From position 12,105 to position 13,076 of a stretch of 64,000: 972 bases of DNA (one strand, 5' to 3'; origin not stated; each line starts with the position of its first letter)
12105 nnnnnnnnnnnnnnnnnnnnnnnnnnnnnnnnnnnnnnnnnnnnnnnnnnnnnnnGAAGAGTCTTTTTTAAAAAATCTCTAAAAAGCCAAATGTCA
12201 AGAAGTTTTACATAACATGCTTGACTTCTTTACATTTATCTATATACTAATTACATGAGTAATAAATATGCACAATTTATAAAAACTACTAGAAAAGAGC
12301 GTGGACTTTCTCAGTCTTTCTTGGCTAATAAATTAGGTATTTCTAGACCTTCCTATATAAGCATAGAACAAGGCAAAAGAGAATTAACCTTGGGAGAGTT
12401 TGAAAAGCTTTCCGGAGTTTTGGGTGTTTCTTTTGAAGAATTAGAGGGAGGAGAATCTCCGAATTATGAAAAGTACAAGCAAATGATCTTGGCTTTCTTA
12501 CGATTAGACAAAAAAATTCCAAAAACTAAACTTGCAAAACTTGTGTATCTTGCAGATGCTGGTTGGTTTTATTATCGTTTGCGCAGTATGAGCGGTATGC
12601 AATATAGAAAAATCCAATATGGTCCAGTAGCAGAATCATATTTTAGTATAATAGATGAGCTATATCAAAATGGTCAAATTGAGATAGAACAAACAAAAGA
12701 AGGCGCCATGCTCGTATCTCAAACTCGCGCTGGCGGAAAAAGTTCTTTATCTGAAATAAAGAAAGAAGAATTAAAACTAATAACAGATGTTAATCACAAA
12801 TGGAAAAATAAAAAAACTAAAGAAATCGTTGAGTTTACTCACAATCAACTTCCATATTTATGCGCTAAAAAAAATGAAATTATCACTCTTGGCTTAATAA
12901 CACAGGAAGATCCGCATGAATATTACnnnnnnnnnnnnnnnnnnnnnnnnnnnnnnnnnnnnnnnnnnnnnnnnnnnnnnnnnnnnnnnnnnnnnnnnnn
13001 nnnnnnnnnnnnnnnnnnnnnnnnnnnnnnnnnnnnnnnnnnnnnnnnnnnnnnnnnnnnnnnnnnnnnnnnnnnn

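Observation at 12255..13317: XRE-HTH/DUF4065 (Panacea-like) protein with an overlapping 133-aa unknown ORF, a candidate PanA-PanT toxin-antitoxin pair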

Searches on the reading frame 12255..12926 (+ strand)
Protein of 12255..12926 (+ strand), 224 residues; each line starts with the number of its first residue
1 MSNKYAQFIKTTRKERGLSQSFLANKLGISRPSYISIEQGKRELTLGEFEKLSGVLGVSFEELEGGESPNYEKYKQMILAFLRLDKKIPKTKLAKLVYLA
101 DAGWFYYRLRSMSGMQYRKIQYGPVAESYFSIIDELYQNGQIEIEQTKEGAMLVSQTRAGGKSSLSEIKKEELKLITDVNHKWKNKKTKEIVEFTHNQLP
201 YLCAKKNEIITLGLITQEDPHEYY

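Call 3: search_protein_families(library=pfam, proteins=[window:12255-12926:+], max_evalue=1)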
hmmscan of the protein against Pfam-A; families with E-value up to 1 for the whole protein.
window:12255-12926:+ (224 aa): 8 families
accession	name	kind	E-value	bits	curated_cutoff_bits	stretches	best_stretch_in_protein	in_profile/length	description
PF01381.28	HTH_3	-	3e-14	53.2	23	1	9-63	1-55/55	Helix-turn-helix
PF13274.11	SocA_Panacea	-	5.5e-14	53.5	25.7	1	93-199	1-110/113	Antitoxin SocA-like, Panacea domain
PF12844.13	HTH_19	-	6.8e-08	32.7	30.2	1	7-62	2-57/64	Helix-turn-helix domain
PF13560.12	HTH_31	-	9.2e-07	29.5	27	1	6-63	3-61/64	Helix-turn-helix domain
PF13443.12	HTH_26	-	5.5e-05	23.8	22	1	13-63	6-57/63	Cro/C1-type HTH DNA-binding domain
PF13744.12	HTH_37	-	0.0011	19.2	27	1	4-41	18-55/80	Helix-turn-helix domain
PF13412.12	HTH_24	-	0.02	14.9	21.9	0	13-32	13-32/48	Winged helix-turn-helix DNA-binding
PF16494.10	Na_Ca_ex_C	-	0.098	13.6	25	0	141-198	43-99/137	C-terminal extension of sodium/calcium exchanger domain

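Call 4: search_protein_families(library=ncbifam, proteins=[window:12255-12926:+], max_evalue=1)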
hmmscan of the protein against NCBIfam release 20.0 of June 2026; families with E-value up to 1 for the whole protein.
window:12255-12926:+ (224 aa): 13 families
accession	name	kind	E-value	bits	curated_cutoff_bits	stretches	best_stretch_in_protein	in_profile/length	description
TIGR03070.1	couple_hipB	subfamily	5.8e-10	39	71.65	1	6-58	4-56/58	type II toxin-antitoxin system Y4mF family antitoxin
NF041951.1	phage_RstR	subfamily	9.6e-09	35.5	80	1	7-72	5-70/108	RstR family transcriptional repressor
NF047948.1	male_kill_WMK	equivalog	2.3e-06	27.3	300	1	4-99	5-105/300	WO male-killing family protein Wmk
TIGR00270.2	TIGR00270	equivalog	7.3e-05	22.6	110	1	3-67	74-138/159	multiprotein bridging factor aMBF1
NF038139.1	Reg_Aceta_RamB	equivalog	0.00011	21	700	1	9-59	7-57/465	acetate metabolism transcriptional regulator RamB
NF006015.0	PRK08154.1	subfamily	0.00025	20.3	204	1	6-81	32-106/314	anaerobic benzoate catabolism transcriptional regulator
NF007408.0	PRK09943.1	equivalog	0.0043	16.6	211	1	9-63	12-66/185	HTH-type transcriptional regulator PuuR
NF047745.1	SocA_antitoxin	equivalog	0.0045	16.7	190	1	83-197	16-124/176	type VI toxin-antitoxin system SocA family antitoxin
NF048014.1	antitoxin_DarG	equivalog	0.017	14.4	250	1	78-167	173-260/338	type II toxin-antitoxin system antitoxin DNA ADP-ribosyl glycohydrolase DarG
NF007271.0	PRK09726.1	equivalog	0.018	15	79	1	5-59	13-67/88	type II toxin-antitoxin system antitoxin HipB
NF003162.0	PRK04140.1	equivalog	0.019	14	263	1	8-58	130-180/317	transcriptional regulator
NF003054.0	PRK03975.1-1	equivalog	0.051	13.5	239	1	13-43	47-77/171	putative transcriptional regulator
NF046032.1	TransRegSlrRBacil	equivalog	0.058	13.5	250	1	7-68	4-66/149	HTH-type transcriptional regulator SlrR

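Call 6: search_protein_families(library=padloc, proteins=[window:12255-12926:+], max_evalue=1)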
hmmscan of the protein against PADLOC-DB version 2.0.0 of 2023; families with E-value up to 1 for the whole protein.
window:12255-12926:+ (224 aa): 12 families
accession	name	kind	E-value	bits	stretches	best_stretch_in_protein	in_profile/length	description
PDLC03665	Control_protein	-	3.9e-10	37.9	1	5-63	9-68/77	control protein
PDLC02926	HTH_VI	-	5.1e-10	37.5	1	6-61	3-58/92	-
PDLC04775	PDC-M69A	-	5.3e-08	31.4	1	9-81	12-81/113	-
PDLC04505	PDC-M19A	-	0.00013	19.5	1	75-206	5-124/294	-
PDLC03664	Control_protein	-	0.00026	19.4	1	4-62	13-71/74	control protein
PDLC03949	RmrA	-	0.00087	16.3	1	9-71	7-69/363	-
PDLC03668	Control_protein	-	0.0017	16.9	1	4-58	8-62/79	control protein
PDLC03666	Control_protein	-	0.0021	16.5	1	4-60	6-62/77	control protein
PDLC03954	RmrA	-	0.0032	14.4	1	7-92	13-94/380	-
PDLC04142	capH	-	0.0044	16.1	1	7-68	9-70/103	capH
PDLC03951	RmrA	-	0.0086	13.1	1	9-65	13-69/400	-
PDLC03952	RmrA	-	0.012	12.4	1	9-57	27-75/395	-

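Call 7: search_protein_families(library=phrogs, proteins=[window:12255-12926:+], max_evalue=1)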
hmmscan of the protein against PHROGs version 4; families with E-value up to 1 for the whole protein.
window:12255-12926:+ (224 aa): 27 families (the best 25 are shown)
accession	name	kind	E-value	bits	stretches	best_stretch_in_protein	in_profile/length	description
phrog_1281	-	unknown function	3.5e-13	50.7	1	80-209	16-140/195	-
phrog_8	-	transcription regulation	1.1e-12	49.1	1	7-189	161-315/346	transcriptional regulator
phrog_3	-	transcription regulation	5.6e-10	40.5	1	6-145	90-229/430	transcriptional repressor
phrog_2967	-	transcription regulation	6.2e-09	36.7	1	3-78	9-83/225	transcriptional regulator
phrog_10390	-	unknown function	5.8e-08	33.6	1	77-216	153-288/299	-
phrog_7241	-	transcription regulation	6.8e-08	33.6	1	8-63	65-120/122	transcriptional regulator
phrog_2328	-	transcription regulation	1.3e-07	32.4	1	9-69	20-80/128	transcriptional repressor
phrog_2439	-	transcription regulation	2.5e-07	30.9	1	9-71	12-73/367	transcriptional regulator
phrog_4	-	transcription regulation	3.2e-07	30.7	1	5-88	137-205/400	transcriptional repressor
phrog_1373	-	transcription regulation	5.9e-07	30.6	1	8-63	67-122/166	transcriptional regulator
phrog_14939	-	unknown function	1.1e-06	29.1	1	83-210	17-143/313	-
phrog_5823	-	transcription regulation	8e-06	26.2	1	5-74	7-77/404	transcriptional regulator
phrog_6962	-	unknown function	0.00021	22.5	1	9-43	6-40/73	-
phrog_955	-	DNA, RNA and nucleotide metabolism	0.00036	21.3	1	8-53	28-73/142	HTH DNA binding protein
phrog_2104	-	unknown function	0.00043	21.4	1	7-43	42-78/103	-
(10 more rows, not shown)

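Call 49: find_homologous_proteins(query=window:12255-12926:+, max_evalue=0.001)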
Query window:12255-12926:+ (224 aa): 2341 proteins with E <= 0.001 among 3223 candidates; the best 120 are listed.
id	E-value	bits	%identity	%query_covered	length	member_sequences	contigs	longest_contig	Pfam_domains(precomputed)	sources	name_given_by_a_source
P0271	1.1e-141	487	100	100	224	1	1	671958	PF12844.14,PF13274.12,PF01381.29,PF13560.13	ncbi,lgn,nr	ncbi:MAG: DUF4065 domain-containing protein [Candidatus Pacebacteria bacterium]|nr:DUF4065 domain-co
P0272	9.9e-122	422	85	100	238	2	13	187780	PF12844.14,PF13274.12,PF01381.29,PF13560.13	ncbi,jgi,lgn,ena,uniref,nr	ncbi:hypothetical protein A3H53_03940 [Candidatus Nomurabacteria bacterium RIFCSPLOWO2_02_FULL_40_10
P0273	9.4e-120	416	84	100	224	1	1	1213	PF12844.14,PF13274.12,PF01381.29,PF13560.13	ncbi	-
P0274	2.5e-118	411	84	100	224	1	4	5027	PF12844.14,PF13274.12,PF01381.29,PF13560.13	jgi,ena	-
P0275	1.5e-117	408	82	100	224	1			PF12844.14,PF13274.12,PF01381.29,PF13560.13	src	-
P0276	6.0e-116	403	82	100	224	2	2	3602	PF12844.14,PF13274.12,PF01381.29,PF13560.13,PF13443.13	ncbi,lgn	-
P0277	2.1e-115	401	82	100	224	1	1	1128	PF12844.14,PF13274.12,PF01381.29,PF13560.13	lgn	-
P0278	3.0e-115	401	83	100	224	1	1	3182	PF12844.14,PF13274.12,PF01381.29,PF24250.2,PF13560.13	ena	-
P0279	3.3e-115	401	81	100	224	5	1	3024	PF12844.14,PF13274.12,PF01381.29,PF24250.2,PF13560.13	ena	-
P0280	4.1e-115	400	79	100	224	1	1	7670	PF12844.14,PF13274.12,PF01381.29,PF13560.13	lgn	-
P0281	7.1e-115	400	79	100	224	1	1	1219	PF12844.14,PF13274.12,PF01381.29,PF13560.13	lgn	-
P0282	2.0e-114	398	80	100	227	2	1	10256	PF12844.14,PF13274.12,PF01381.29,PF24250.2,PF13560.13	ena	-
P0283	2.0e-114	398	81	100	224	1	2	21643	PF12844.14,PF13274.12,PF01381.29,PF24250.2,PF13560.13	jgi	jgi:transcriptional regulator with XRE-family HTH domain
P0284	6.0e-114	397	80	100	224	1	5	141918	PF13274.12,PF01381.29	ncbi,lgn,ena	ncbi:MAG: helix-turn-helix domain-containing protein [Patescibacteria group bacterium]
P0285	6.7e-114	397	80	100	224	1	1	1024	PF12844.14,PF13274.12,PF01381.29,PF24250.2,PF13560.13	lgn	-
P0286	7.4e-114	396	80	100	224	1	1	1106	PF12844.14,PF13274.12,PF01381.29,PF13560.13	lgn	-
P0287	8.4e-114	396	80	100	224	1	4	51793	PF12844.14,PF13274.12,PF01381.29,PF24250.2,PF13560.13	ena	-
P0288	1.1e-113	396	80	100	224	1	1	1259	PF12844.14,PF13274.12,PF01381.29,PF24250.2,PF13560.13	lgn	-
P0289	1.1e-113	396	80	100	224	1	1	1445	PF12844.14,PF13274.12,PF01381.29,PF13560.13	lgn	-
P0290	1.3e-113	396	81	100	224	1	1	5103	PF12844.14,PF13274.12,PF01381.29,PF24250.2,PF13560.13,PF13443.13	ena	-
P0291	1.7e-113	395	80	100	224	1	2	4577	PF12844.14,PF13274.12,PF01381.29,PF13560.13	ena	-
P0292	2.5e-113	395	80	100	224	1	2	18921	PF12844.14,PF13274.12,PF01381.29,PF13560.13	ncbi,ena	ncbi:MAG: helix-turn-helix domain-containing protein [Patescibacteria group bacterium]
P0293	4.1e-113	394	80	100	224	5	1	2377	PF12844.14,PF13274.12,PF01381.29,PF24250.2,PF13560.13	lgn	-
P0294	6.0e-113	393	81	100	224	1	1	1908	PF12844.14,PF13274.12,PF01381.29,PF13560.13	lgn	-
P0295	1.2e-112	392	81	100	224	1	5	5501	PF12844.14,PF13274.12,PF01381.29,PF24250.2,PF13560.13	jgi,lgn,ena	-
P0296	2.9e-112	391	79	100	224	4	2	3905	PF12844.14,PF13274.12,PF01381.29,PF24250.2,PF13560.13,PF13443.13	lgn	-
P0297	3.5e-112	391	80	100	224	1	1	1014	PF12844.14,PF13274.12,PF01381.29,PF24250.2,PF13560.13,PF13443.13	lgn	-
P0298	4.3e-112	391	79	100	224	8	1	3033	PF12844.14,PF13274.12,PF01381.29,PF13560.13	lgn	-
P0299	2.3e-111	388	77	100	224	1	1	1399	PF12844.14,PF13274.12,PF01381.29,PF24250.2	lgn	-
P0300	6.7e-111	387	77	100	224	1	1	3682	PF12844.14,PF13274.12,PF01381.29,PF13560.13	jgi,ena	jgi:transcriptional regulator with XRE-family HTH domain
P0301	7.4e-111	387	79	100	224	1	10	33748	PF12844.14,PF13274.12,PF01381.29,PF13560.13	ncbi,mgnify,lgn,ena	ncbi:MAG: helix-turn-helix domain-containing protein [Patescibacteria group bacterium]|mgnify:FL=1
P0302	8.7e-111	386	78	100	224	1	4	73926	PF12844.14,PF13274.12,PF01381.29,PF13560.13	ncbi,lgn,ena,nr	ncbi:MAG: Helix-TurN-helix protein [Parcubacteria group bacterium Gr01-1014_18]|nr:MAG: Helix-TurN-h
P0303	9.1e-111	386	79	100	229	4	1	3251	PF12844.14,PF13274.12,PF01381.29,PF13560.13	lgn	-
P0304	1.2e-110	386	78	100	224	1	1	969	PF12844.14,PF13274.12,PF01381.29,PF24250.2,PF13560.13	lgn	-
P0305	1.3e-110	386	78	100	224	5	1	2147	PF12844.14,PF13274.12,PF01381.29,PF13560.13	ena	-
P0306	1.6e-110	385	77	100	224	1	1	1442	PF12844.14,PF13274.12,PF01381.29,PF13560.13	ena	-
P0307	2.4e-110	385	78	100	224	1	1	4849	PF12844.14,PF13274.12,PF01381.29,PF13560.13,PF13443.13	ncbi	-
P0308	5.5e-110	384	76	100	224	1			PF12844.14,PF13274.12,PF01381.29,PF13560.13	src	-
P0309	6.0e-110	384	78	100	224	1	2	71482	PF12844.14,PF13274.12,PF01381.29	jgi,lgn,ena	-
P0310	6.4e-110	384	79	100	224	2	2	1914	PF12844.14,PF13274.12,PF01381.29,PF24250.2,PF13560.13,PF13443.13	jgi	jgi:DNA-binding XRE family transcriptional regulator/uncharacterized phage-associated protein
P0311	8.9e-110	383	78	100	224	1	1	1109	PF12844.14,PF13274.12,PF01381.29,PF24250.2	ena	-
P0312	1.2e-109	383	77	100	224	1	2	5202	PF12844.14,PF13274.12,PF01381.29,PF24250.2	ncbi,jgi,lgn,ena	-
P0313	1.4e-109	382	77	100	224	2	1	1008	PF12844.14,PF13274.12,PF01381.29,PF24250.2,PF13560.13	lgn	-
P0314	2.8e-109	381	78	100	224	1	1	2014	PF12844.14,PF13274.12,PF01381.29,PF24250.2,PF13560.13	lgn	-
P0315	3.1e-109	381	77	100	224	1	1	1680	PF12844.14,PF13274.12,PF01381.29,PF13560.13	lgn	-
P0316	3.3e-109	381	83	93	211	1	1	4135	PF13274.12,PF01381.29,PF13560.13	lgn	-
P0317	3.9e-109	381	78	100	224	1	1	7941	PF12844.14,PF13274.12,PF01381.29,PF24250.2,PF13560.13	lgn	-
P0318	5.6e-109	380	77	100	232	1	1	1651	PF12844.14,PF13274.12,PF01381.29,PF24250.2,PF13560.13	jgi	jgi:transcriptional regulator with XRE-family HTH domain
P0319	8.1e-109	380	76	100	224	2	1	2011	PF12844.14,PF13274.12,PF01381.29,PF24250.2,PF13560.13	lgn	-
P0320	1.2e-107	376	75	100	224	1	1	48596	PF12844.14,PF13274.12,PF01381.29,PF13560.13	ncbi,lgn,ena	-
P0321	1.8e-107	376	77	100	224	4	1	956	PF12844.14,PF13274.12,PF01381.29,PF24250.2,PF13560.13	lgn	-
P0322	2.0e-107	375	76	100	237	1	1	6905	PF12844.14,PF13274.12,PF01381.29,PF24250.2,PF13560.13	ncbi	-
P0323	3.5e-107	375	75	100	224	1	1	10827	PF12844.14,PF13274.12,PF01381.29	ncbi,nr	ncbi:MAG: DUF4065 domain-containing protein [Candidatus Parcubacteria bacterium]|nr:DUF4065 domain-c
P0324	4.5e-107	374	76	100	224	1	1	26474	PF12844.14,PF13274.12,PF01381.29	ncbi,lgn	-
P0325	9.6e-107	373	76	100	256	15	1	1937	PF12844.14,PF13274.12,PF01381.29,PF13560.13,PF13443.13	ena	-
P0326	1.2e-106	373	77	100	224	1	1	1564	PF12844.14,PF13274.12,PF01381.29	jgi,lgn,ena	-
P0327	1.3e-106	373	80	93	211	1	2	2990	PF12844.14,PF13274.12,PF01381.29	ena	-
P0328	1.4e-106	373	74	100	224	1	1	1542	PF12844.14,PF13274.12,PF01381.29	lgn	-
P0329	2.6e-106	372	75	100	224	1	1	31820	PF12844.14,PF13274.12,PF01381.29,PF13560.13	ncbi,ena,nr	ncbi:MAG: cro/C1-type protein [Parcubacteria group bacterium]|nr:cro/C1-type protein [Parcubacteria 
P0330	4.4e-106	371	79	93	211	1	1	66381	PF13274.12,PF01381.29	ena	-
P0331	1.4e-105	369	78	100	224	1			PF12844.14,PF13274.12,PF01381.29,PF13560.13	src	-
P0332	2.5e-105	369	75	100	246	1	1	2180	PF12844.14,PF13274.12,PF01381.29,PF13560.13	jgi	jgi:transcriptional regulator with XRE-family HTH domain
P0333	4.8e-105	368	75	100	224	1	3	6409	PF12844.14,PF13274.12,PF01381.29,PF24250.2,PF13560.13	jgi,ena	-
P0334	2.6e-104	365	75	100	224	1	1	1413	PF12844.14,PF13274.12,PF01381.29,PF13560.13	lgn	-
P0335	7.7e-104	364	75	100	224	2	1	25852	PF12844.14,PF13274.12,PF01381.29,PF24250.2,PF13560.13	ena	-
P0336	9.3e-104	363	73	100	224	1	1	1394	PF12844.14,PF13274.12,PF01381.29,PF24250.2,PF13560.13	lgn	-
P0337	9.5e-104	363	73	100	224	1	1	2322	PF12844.14,PF13274.12,PF01381.29,PF13560.13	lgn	-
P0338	2.5e-103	362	75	100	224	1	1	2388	PF12844.14,PF13274.12,PF01381.29,PF24250.2,PF13560.13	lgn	-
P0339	2.9e-103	362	73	100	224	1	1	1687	PF12844.14,PF13274.12,PF01381.29,PF13560.13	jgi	jgi:transcriptional regulator with XRE-family HTH domain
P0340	3.1e-103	362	74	100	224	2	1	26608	PF12844.14,PF13274.12,PF01381.29,PF13560.13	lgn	-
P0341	6.4e-103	361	74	100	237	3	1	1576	PF13274.12,PF01381.29,PF13560.13,PF13443.13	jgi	jgi:DNA-binding XRE family transcriptional regulator/uncharacterized phage-associated protein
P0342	2.8e-102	359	83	90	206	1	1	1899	PF12844.14,PF13274.12,PF01381.29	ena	-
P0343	2.8e-102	359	73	100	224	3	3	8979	PF12844.14,PF13274.12,PF01381.29,PF13560.13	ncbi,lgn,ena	ncbi:MAG: type II toxin-antitoxin system antitoxin SocA domain-containing protein [Patescibacteria g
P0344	4.2e-102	358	73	100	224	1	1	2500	PF12844.14,PF13274.12,PF01381.29,PF13560.13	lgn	-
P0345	4.3e-102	358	74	100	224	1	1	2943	PF12844.14,PF13274.12,PF01381.29,PF13560.13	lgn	-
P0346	5.1e-102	358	73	100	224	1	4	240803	PF12844.14,PF13274.12,PF01381.29,PF13560.13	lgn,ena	-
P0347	6.7e-102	357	72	100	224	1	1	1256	PF12844.14,PF13274.12,PF01381.29,PF13560.13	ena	-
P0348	1.1e-101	357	73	100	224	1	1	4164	PF12844.14,PF13274.12,PF01381.29,PF13560.13,PF13443.13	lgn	-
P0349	2.1e-101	356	72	100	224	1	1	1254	PF12844.14,PF13274.12,PF01381.29,PF13560.13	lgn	-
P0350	2.5e-101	355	73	100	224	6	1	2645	PF12844.14,PF13274.12,PF01381.29,PF13560.13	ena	-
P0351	2.8e-101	355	72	100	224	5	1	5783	PF12844.14,PF13274.12,PF01381.29,PF13560.13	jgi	-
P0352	3.9e-101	355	72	100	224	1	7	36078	PF12844.14,PF13274.12,PF01381.29,PF13560.13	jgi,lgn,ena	-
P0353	4.0e-101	355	72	100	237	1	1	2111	PF13274.12,PF01381.29,PF13560.13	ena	-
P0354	1.0e-100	353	72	100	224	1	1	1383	PF12844.14,PF13274.12,PF01381.29,PF13560.13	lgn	-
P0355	1.9e-100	353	72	100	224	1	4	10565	PF12844.14,PF13274.12,PF01381.29,PF13560.13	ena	-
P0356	3.0e-100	352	71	100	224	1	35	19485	PF12844.14,PF13274.12,PF01381.29,PF13560.13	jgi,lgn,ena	-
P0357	4.4e-100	351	71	100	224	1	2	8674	PF12844.14,PF13274.12,PF01381.29,PF13560.13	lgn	-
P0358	7.5e-100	351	71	100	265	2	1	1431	PF12844.14,PF13274.12,PF01381.29,PF24250.2,PF13560.13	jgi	jgi:transcriptional regulator with XRE-family HTH domain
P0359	8.7e-100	350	71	100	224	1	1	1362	PF12844.14,PF13274.12,PF01381.29,PF13560.13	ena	-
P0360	1.3e-99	350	72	100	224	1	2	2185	PF12844.14,PF13274.12,PF01381.29,PF13560.13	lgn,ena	-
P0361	1.4e-99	350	71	100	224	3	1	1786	PF12844.14,PF13274.12,PF01381.29,PF13560.13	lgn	-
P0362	1.4e-99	350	73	99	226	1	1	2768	PF12844.14,PF13274.12,PF01381.29,PF13560.13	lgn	-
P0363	1.6e-99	350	70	100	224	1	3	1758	PF12844.14,PF13274.12,PF01381.29,PF13560.13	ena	-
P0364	1.8e-99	349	72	100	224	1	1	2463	PF12844.14,PF13274.12,PF01381.29,PF13560.13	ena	-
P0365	2.3e-99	349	71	100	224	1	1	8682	PF12844.14,PF13274.12,PF01381.29,PF13560.13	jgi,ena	-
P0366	2.9e-99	349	71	100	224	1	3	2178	PF12844.14,PF13274.12,PF01381.29,PF13560.13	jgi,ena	-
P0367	2.9e-99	349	72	100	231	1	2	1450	PF12844.14,PF13274.12,PF01381.29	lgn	-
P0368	4.3e-99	348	71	100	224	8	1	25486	PF12844.14,PF13274.12,PF01381.29,PF24250.2,PF13560.13,PF13443.13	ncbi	-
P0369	5.3e-99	348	71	100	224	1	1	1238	PF12844.14,PF13274.12,PF01381.29,PF13560.13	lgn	-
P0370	6.3e-99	348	70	100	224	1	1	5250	PF12844.14,PF13274.12,PF01381.29,PF13560.13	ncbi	-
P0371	1.7e-98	346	70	100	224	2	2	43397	PF13274.12,PF01381.29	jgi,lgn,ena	jgi:transcriptional regulator with XRE-family HTH domain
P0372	2.0e-98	346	71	100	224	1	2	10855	PF12844.14,PF13274.12,PF01381.29,PF13560.13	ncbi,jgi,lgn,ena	-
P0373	2.4e-98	346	71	100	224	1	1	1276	PF12844.14,PF13274.12,PF01381.29,PF13560.13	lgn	-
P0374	3.9e-98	345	70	100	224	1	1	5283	PF12844.14,PF13274.12,PF01381.29,PF13560.13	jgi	-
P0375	9.1e-98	344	70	100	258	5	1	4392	PF12844.14,PF13274.12,PF01381.29,PF13560.13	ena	-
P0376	1.5e-97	343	70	100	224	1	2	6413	PF13744.13,PF12844.14,PF13274.12,PF01381.29,PF24250.2,PF13560.13,PF13443.13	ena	-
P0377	1.6e-97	343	70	100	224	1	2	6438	PF12844.14,PF13274.12,PF01381.29,PF24250.2,PF13560.13,PF13443.13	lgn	-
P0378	1.7e-97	343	69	100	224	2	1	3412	PF13274.12,PF01381.29,PF13560.13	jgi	jgi:transcriptional regulator with XRE-family HTH domain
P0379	1.8e-97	343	69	100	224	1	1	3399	PF13274.12,PF01381.29,PF13560.13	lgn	-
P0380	2.1e-97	343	71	100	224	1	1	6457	PF12844.14,PF13274.12,PF01381.29,PF13560.13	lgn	-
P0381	2.2e-97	343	70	100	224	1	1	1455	PF12844.14,PF13274.12,PF01381.29,PF24250.2,PF13560.13,PF13443.13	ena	-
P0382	3.0e-97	342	71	100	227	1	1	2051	PF12844.14,PF13274.12,PF01381.29,PF24250.2,PF13560.13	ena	-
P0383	3.4e-97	342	71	100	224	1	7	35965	PF12844.14,PF13274.12,PF01381.29,PF13560.13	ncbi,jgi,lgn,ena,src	ncbi:MAG TPA: helix-turn-helix domain-containing protein [Candidatus Paceibacterota bacterium]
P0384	1.7e-96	340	69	100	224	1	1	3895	PF12844.14,PF13274.12,PF01381.29,PF13443.13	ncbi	-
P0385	1.9e-96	340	69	100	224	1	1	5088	PF12844.14,PF13274.12,PF01381.29,PF24250.2,PF13560.13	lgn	-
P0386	2.4e-96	339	70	99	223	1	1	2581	PF12844.14,PF20432.5,PF13274.12,PF01381.29,PF13560.13,PF13443.13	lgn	-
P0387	2.6e-96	339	69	100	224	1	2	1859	PF12844.14,PF13274.12,PF01381.29,PF13560.13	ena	-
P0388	3.4e-96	339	69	100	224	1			PF12844.14,PF13274.12,PF01381.29,PF24250.2,PF13560.13,PF13443.13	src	-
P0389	4.3e-96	338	69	100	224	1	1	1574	PF12844.14,PF13274.12,PF01381.29,PF13560.13,PF13443.13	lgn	-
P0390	5.0e-96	338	68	100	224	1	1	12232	PF12844.14,PF13274.12,PF01381.29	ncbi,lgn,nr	ncbi:MAG: DUF4065 domain-containing protein [Candidatus Gribaldobacteria bacterium]|nr:DUF4065 domai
